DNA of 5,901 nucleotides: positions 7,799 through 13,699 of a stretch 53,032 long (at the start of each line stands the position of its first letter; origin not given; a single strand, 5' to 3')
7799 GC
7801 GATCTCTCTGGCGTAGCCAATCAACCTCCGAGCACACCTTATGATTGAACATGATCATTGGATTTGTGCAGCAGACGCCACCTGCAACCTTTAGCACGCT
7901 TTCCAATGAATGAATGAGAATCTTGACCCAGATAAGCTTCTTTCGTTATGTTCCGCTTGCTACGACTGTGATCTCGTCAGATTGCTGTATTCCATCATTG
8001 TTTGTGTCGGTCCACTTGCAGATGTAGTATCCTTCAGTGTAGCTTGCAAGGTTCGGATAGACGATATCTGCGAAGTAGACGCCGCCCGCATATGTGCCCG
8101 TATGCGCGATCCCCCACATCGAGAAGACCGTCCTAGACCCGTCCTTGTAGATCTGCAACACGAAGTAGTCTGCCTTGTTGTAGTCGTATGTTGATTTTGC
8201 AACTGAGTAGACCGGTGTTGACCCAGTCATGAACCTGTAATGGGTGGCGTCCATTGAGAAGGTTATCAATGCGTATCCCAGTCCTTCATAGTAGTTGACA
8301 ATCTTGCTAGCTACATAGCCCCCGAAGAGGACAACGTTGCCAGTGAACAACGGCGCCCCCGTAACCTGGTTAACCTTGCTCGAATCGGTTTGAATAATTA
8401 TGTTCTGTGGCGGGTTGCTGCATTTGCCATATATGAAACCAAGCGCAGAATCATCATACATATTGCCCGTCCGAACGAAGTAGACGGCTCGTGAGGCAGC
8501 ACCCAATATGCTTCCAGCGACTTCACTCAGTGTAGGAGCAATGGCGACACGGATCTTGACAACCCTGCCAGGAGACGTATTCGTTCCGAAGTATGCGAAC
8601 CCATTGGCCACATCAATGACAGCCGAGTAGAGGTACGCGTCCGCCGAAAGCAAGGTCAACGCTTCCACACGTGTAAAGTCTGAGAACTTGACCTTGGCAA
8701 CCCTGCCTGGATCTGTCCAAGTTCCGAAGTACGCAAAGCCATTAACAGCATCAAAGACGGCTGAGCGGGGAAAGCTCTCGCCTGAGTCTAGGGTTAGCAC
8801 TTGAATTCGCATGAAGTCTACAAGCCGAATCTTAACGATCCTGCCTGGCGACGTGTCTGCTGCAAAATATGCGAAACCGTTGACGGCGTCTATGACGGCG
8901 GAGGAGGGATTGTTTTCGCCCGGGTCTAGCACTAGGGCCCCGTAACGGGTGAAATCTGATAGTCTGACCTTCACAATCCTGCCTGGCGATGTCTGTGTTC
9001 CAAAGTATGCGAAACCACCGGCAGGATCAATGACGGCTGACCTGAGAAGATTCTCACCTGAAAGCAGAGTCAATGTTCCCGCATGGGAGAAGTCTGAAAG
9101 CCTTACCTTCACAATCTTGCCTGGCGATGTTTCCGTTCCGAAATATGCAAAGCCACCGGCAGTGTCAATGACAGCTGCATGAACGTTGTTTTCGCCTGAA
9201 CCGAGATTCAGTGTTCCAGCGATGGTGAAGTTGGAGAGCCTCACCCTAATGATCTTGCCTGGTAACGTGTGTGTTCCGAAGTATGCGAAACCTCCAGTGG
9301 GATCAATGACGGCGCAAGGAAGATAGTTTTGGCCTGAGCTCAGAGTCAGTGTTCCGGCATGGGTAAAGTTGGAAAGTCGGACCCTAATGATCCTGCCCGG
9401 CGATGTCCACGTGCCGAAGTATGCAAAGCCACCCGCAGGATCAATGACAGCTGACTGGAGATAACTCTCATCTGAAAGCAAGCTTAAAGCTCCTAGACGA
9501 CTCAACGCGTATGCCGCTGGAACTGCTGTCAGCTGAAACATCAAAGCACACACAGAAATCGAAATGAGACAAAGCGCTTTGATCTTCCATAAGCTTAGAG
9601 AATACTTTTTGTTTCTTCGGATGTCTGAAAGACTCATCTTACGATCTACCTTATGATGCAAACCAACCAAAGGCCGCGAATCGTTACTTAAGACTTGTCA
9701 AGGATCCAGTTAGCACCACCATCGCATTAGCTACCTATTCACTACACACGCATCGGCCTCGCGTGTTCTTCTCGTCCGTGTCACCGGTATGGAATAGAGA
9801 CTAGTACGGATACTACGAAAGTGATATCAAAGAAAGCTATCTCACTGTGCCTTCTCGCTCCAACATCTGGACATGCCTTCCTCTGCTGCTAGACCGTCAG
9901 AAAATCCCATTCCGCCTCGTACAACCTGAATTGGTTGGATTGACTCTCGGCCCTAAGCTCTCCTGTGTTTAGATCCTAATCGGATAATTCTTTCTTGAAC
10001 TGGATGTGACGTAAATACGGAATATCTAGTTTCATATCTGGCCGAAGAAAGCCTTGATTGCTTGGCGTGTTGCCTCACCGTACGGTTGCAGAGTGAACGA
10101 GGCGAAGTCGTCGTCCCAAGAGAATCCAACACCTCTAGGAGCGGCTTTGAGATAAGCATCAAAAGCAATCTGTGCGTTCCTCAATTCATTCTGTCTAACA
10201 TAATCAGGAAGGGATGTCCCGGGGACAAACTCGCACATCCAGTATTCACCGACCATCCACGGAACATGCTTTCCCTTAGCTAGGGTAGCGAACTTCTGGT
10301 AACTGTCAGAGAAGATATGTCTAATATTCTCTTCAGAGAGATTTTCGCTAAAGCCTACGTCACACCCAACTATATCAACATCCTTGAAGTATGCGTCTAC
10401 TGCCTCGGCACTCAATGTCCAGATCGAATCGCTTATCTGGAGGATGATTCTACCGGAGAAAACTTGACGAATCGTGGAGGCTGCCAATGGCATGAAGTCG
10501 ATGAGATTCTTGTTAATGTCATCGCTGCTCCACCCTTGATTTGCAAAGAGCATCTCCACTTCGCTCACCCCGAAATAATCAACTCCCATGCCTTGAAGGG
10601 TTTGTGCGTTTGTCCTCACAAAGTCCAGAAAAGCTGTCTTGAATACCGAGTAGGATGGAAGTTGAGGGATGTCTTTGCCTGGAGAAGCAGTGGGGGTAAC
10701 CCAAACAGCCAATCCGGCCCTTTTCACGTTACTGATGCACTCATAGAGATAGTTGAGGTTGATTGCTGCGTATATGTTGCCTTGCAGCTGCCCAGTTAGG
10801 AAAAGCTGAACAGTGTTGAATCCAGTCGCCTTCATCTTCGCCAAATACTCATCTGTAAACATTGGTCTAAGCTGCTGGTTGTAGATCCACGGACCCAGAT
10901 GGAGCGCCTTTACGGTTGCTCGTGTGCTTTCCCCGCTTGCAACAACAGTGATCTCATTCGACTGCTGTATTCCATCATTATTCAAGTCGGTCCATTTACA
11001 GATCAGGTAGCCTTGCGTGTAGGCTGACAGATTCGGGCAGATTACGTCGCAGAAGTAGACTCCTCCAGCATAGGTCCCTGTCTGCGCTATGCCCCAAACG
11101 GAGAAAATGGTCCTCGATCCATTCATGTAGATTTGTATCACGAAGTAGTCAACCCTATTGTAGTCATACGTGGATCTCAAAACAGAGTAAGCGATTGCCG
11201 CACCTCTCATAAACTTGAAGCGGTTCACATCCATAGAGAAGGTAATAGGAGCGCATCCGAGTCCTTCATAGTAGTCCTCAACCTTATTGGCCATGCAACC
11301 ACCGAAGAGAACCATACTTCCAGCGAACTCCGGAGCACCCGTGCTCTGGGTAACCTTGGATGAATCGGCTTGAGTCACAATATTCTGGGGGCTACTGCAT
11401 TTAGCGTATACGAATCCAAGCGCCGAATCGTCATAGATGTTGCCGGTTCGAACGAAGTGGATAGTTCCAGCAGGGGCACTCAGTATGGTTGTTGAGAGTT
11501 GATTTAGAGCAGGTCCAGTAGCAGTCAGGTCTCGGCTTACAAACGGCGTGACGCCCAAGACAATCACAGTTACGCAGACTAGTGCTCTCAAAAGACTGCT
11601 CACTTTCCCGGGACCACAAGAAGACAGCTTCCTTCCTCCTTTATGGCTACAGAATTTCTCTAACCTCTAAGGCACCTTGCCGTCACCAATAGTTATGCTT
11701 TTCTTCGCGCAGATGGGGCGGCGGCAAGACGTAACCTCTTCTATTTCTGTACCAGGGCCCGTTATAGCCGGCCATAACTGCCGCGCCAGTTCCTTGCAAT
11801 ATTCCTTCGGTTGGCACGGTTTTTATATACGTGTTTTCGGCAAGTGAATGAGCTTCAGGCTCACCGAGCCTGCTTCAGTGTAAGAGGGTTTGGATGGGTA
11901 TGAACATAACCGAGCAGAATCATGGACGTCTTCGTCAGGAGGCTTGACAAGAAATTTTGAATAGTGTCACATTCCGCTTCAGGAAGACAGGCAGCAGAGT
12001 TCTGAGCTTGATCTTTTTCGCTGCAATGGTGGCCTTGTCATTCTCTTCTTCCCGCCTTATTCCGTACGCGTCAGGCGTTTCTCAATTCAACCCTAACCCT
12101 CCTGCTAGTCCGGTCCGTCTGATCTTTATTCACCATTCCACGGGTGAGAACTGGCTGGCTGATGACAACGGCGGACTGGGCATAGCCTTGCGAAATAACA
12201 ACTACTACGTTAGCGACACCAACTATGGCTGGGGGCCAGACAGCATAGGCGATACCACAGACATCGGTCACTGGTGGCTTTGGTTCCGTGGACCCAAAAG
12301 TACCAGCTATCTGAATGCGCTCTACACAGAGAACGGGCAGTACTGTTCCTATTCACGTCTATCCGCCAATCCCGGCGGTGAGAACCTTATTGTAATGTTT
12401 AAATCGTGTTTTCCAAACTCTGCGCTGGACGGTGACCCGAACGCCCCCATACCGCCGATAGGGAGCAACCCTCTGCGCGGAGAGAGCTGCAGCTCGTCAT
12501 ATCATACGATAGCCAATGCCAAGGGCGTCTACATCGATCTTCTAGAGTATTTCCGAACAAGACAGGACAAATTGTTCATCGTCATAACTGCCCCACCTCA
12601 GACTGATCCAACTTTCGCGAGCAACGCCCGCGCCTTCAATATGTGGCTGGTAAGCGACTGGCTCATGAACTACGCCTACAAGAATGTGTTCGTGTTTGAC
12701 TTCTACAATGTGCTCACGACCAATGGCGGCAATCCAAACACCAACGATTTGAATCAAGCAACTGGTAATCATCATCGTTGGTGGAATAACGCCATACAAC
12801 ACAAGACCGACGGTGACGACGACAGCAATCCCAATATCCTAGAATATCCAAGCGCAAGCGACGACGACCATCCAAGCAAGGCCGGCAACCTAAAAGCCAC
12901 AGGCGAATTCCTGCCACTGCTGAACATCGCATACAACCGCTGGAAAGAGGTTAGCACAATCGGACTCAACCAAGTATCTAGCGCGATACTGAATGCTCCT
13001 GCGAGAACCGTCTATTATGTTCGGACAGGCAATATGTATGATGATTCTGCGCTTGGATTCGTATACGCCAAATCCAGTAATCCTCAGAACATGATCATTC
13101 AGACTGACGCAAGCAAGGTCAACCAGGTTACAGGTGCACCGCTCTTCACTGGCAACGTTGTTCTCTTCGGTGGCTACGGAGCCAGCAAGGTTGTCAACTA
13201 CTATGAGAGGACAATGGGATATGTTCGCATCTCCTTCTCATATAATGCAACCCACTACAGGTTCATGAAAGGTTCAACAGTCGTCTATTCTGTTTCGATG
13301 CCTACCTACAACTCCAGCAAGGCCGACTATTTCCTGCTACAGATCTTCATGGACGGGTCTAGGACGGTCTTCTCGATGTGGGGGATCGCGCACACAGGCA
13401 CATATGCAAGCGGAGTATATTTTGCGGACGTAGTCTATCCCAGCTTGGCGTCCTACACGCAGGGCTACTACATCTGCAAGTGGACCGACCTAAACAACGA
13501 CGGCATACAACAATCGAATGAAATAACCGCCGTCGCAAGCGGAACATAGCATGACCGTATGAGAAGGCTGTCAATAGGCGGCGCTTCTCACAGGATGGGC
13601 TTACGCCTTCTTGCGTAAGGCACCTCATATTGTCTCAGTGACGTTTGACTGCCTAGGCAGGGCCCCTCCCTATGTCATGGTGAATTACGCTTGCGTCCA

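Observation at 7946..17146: A portable ~190-aa domain shared by four neighbouring secreted proteins with unrelated partner domains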

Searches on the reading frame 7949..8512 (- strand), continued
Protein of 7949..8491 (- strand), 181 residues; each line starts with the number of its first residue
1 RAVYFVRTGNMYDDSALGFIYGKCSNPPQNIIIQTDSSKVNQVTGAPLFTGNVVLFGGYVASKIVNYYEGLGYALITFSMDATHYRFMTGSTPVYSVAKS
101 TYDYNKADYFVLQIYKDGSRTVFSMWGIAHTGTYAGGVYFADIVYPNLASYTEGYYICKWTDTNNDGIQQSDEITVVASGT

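Call 95: list_cluster_members(proteins=[P0030, P0032, P0034, P0057, P0071, P0102, P0110, P0112, P0137, P0108])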
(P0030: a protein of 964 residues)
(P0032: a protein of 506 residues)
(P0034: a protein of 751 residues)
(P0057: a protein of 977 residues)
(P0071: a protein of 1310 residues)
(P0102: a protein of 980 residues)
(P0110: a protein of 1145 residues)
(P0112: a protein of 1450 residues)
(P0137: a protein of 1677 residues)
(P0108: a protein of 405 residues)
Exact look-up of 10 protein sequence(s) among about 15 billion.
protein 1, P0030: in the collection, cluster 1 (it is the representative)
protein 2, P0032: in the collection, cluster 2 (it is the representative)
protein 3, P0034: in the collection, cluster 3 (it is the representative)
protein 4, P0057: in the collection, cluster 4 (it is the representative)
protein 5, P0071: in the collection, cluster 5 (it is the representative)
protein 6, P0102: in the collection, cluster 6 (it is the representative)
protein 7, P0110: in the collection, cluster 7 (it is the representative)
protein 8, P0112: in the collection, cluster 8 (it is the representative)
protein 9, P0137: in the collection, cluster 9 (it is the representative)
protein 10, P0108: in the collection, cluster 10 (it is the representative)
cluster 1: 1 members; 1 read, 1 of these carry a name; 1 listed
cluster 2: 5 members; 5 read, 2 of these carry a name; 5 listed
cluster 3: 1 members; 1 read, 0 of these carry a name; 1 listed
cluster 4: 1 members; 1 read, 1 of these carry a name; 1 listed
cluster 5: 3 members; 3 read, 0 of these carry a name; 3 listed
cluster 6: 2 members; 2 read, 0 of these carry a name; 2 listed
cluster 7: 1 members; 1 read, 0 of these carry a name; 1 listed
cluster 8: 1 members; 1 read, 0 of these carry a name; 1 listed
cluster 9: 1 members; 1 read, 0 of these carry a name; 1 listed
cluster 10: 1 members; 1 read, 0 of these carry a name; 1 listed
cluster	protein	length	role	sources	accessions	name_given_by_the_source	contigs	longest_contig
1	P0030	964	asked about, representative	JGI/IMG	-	hypothetical protein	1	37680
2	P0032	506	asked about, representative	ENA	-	-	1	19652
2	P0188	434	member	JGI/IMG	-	hypothetical protein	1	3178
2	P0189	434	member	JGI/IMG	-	hypothetical protein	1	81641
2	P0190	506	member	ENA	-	-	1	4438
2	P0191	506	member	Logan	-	-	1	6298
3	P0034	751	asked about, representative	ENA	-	-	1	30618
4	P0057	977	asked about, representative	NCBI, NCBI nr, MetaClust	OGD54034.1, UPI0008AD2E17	hypothetical protein A3K80_00260 [Candidatus Bathyarchaeota archaeon RBG_13_38_9] | MAG: hypothetical protein A3K80_00260 [Candidatus Bathyarchaeota archaeon RBG_13_38_9] | status=active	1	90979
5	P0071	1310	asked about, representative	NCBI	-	-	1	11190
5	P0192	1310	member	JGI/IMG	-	-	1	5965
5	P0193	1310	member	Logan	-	-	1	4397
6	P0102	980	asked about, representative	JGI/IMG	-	-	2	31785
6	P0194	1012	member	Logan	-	-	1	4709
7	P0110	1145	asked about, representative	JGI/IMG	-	-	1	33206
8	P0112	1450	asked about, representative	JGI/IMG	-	-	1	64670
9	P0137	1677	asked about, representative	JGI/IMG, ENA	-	-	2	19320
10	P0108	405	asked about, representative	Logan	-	-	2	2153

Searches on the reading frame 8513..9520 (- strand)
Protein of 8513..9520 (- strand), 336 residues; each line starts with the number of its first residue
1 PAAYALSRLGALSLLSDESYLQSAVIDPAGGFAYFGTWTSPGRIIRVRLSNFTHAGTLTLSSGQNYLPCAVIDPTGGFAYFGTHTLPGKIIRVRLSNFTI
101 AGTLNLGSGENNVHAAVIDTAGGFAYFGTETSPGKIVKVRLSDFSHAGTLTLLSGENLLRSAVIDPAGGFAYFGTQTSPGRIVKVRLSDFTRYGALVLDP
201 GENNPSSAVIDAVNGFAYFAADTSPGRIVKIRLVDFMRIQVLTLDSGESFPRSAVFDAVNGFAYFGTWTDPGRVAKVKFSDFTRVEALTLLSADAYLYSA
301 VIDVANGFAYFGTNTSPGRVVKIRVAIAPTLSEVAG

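Call 48: search_solved_structures(query=window:8513-9520:-, max_evalue=1)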
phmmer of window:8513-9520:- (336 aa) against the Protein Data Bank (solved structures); distinct sequences matched with E-value up to 1: 30.
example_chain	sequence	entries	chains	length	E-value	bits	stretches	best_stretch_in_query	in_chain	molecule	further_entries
9i3v_A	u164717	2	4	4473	1.9e-08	37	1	58-232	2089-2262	Low-density lipoprotein receptor-related protein 2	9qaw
9cwm_A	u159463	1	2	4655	2.2e-08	36.7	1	58-232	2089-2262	Low-density lipoprotein receptor-related protein 2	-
8jut_A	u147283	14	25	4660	6.3e-07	32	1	94-265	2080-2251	LDL receptor related protein 2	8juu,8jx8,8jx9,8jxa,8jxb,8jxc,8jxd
8em4_A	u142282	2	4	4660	3.3e-06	29.6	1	95-265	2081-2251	Low-density lipoprotein receptor-related protein 2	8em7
5gje_A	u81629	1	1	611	0.00084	21.7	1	165-312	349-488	Low-density lipoprotein receptor-related protein 6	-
8ffe_A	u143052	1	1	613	0.00085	21.7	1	165-312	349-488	Low-density lipoprotein receptor-related protein 6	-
4dg6_A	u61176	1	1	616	0.00086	21.7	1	165-312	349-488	Low-density lipoprotein receptor-related protein 6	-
3s94_A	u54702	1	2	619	0.00087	21.6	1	165-312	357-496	Low-density lipoprotein receptor-related protein 6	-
6l6r_A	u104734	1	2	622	0.00089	21.6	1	165-312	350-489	Low-density lipoprotein receptor-related protein 6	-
8ctg_C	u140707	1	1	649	0.001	21.4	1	165-312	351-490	Low-density lipoprotein receptor-related protein 6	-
6h15_A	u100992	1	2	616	0.0092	18.3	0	198-278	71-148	Low-density lipoprotein receptor-related protein 6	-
6h16_A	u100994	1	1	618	0.0093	18.3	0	198-278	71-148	Low-density lipoprotein receptor-related protein 6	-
4a0p_A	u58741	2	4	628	0.0098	18.2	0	198-278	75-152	LOW-DENSITY LIPOPROTEIN RECEPTOR-RELATED PROTEIN 6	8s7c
5gje_B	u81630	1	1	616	0.013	17.8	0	198-278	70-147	Low-density lipoprotein receptor-related protein 6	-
5fww_A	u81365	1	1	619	0.013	17.8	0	198-278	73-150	LOW-DENSITY LIPOPROTEIN RECEPTOR-RELATED PROTEIN 6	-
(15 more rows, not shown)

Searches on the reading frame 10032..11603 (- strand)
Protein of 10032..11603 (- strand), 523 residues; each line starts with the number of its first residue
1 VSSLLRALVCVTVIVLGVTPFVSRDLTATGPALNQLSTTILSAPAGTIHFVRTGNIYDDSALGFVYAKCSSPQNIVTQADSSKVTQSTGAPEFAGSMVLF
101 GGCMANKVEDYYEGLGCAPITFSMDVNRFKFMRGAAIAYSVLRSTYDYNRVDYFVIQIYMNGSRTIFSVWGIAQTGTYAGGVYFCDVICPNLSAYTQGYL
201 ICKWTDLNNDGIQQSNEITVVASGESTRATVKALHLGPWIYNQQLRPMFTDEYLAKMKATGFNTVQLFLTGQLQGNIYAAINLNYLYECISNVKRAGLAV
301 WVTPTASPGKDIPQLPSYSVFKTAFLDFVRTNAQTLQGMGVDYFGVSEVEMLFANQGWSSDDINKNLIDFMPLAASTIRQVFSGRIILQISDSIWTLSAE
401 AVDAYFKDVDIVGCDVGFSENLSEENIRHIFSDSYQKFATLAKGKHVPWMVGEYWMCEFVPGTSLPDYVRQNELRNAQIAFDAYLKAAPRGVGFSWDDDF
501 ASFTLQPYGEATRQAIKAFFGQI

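Call 3: search_protein_families(library=pfam, proteins=[window:10032-11603:-], max_evalue=0.1)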
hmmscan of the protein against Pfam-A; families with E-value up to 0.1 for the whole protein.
window:10032-11603:- (523 aa): 0 families

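Call 17: search_protein_families(library=ncbifam, proteins=[window:10032-11603:-], max_evalue=1)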
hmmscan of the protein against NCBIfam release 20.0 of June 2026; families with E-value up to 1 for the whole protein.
window:10032-11603:- (523 aa): 0 families

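Call 88: search_protein_families(library=phrogs, proteins=[window:10032-11603:-], max_evalue=0.01)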
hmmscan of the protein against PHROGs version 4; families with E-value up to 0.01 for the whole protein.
window:10032-11603:- (523 aa): 0 families

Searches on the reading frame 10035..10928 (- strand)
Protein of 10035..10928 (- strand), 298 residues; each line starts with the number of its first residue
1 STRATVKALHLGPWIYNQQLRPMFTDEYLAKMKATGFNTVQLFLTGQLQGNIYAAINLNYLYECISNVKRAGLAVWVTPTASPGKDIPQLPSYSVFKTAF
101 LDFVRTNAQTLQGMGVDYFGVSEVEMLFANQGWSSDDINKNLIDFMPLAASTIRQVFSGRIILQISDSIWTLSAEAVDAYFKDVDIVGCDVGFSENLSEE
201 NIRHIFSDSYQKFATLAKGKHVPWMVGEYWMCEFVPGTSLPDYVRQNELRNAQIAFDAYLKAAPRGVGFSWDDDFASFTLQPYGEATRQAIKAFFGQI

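Call 46: search_solved_structures(query=window:10035-10928:-, max_evalue=1)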
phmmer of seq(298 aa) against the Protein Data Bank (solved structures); distinct sequences matched with E-value up to 1: 0.

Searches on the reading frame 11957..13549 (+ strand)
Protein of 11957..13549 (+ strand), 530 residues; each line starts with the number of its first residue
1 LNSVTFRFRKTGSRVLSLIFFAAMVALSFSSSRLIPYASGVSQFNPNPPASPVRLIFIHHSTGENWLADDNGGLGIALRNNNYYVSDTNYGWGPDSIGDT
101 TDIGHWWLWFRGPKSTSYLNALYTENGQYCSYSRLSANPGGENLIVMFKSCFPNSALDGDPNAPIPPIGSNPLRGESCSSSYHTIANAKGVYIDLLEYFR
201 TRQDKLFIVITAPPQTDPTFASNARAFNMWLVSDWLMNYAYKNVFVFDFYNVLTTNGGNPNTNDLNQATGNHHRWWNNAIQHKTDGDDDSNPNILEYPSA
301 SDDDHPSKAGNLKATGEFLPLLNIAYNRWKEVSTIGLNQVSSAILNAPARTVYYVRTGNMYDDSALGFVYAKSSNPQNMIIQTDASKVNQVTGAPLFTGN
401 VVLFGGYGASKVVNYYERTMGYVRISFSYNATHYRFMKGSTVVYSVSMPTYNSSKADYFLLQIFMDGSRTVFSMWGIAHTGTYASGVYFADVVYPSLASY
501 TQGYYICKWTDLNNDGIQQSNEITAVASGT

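Call 3: search_protein_families(library=pfam, proteins=[window:11957-13549:+], max_evalue=0.1)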
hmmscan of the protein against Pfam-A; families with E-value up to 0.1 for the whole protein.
window:11957-13549:+ (530 aa): 2 families
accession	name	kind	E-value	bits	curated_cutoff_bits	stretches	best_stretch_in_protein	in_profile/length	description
PF13440.11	Polysacc_synt_3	-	0.0094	15.7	23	1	320-392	165-236/293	Polysaccharide biosynthesis protein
PF07230.16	Portal_T4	-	0.098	11.8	22.9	0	316-366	172-222/433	Bacteriophage T4-like portal protein (Gp20)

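Call 17: search_protein_families(library=ncbifam, proteins=[window:11957-13549:+], max_evalue=1)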
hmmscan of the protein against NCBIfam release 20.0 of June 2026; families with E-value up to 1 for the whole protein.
window:11957-13549:+ (530 aa): 0 families

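Call 88: search_protein_families(library=phrogs, proteins=[window:11957-13549:+], max_evalue=0.01)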
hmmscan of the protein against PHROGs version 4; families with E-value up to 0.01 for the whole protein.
window:11957-13549:+ (530 aa): 1 family
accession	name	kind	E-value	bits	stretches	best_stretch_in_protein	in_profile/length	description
phrog_21800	-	unknown function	0.0098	16.8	0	326-362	10-46/63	-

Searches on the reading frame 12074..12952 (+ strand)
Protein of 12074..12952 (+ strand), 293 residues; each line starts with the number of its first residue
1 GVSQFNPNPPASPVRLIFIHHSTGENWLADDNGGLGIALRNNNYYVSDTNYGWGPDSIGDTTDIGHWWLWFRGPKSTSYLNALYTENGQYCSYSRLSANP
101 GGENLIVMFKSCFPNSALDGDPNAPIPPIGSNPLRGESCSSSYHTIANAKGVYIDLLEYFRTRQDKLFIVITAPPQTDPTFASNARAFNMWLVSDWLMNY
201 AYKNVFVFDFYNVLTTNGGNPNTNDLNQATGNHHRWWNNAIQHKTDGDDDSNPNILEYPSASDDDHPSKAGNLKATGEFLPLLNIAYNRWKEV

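Call 47: search_solved_structures(query=window:12074-12952:+, max_evalue=1)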
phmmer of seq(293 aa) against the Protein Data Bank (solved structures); distinct sequences matched with E-value up to 1: 0.
